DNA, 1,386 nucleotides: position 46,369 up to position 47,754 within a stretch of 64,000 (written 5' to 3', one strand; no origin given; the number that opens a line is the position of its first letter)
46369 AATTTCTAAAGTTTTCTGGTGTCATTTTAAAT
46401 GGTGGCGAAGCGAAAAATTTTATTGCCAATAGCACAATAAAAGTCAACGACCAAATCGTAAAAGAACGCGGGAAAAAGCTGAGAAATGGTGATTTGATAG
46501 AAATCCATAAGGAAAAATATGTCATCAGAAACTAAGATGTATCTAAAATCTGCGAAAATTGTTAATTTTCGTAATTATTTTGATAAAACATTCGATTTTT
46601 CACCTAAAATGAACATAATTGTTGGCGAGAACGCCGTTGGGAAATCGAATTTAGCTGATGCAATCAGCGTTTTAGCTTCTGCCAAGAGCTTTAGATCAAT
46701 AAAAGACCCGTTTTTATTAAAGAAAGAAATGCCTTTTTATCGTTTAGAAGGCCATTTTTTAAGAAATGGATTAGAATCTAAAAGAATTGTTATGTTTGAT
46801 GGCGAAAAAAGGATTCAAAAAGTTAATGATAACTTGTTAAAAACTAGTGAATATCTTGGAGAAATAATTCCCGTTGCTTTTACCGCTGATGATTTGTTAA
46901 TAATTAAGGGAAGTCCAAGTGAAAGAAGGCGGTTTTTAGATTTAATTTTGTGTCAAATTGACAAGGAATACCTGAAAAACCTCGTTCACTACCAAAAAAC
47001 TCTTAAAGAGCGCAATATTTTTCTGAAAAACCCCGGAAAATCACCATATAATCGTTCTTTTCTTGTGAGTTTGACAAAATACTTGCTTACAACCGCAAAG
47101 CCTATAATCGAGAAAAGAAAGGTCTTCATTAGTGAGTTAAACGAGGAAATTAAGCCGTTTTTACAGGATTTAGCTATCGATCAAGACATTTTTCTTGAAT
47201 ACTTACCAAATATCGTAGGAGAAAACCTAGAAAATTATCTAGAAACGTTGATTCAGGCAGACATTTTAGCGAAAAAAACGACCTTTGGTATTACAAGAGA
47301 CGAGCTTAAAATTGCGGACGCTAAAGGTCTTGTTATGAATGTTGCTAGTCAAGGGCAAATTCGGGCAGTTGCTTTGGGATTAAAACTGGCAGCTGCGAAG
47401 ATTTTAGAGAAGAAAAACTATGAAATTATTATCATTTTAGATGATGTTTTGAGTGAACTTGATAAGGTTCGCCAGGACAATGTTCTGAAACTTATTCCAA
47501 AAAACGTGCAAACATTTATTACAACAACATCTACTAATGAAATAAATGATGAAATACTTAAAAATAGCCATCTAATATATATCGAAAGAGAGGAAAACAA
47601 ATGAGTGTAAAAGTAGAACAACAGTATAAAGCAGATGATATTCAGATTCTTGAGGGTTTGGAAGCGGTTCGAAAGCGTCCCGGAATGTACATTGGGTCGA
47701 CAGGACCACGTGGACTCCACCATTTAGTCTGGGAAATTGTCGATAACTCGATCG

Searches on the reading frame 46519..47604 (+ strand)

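Call 6: search_protein_families(library=pfam, proteins=[window:46519-47604:+], max_evalue=0.01)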
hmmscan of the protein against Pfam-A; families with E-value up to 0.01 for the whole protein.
window:46519-47604:+ (361 aa): 6 families
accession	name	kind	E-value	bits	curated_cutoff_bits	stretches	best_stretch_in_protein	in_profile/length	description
PF02463.25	SMC_N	-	3.5e-17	63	40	2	8-62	1-60/220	RecF/RecN/SMC N terminal domain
PF13175.12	AAA_15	-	2.1e-10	41.2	32.1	1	7-333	1-275/374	AAA ATPase domain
PF13476.12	AAA_23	-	3.3e-07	31.6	27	1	13-57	3-47/201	AAA domain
PF13555.12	AAA_29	-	4.4e-06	26.8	27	1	9-55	1-48/61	P-loop containing region of AAA domain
PF13304.12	AAA_21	-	2.3e-05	25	27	1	31-63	1-26/304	AAA domain, putative AbiEii toxin, Type IV TA system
PF11398.14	DUF2813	-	0.00077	19.4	21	1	7-56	1-49/372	Protein of unknown function (DUF2813)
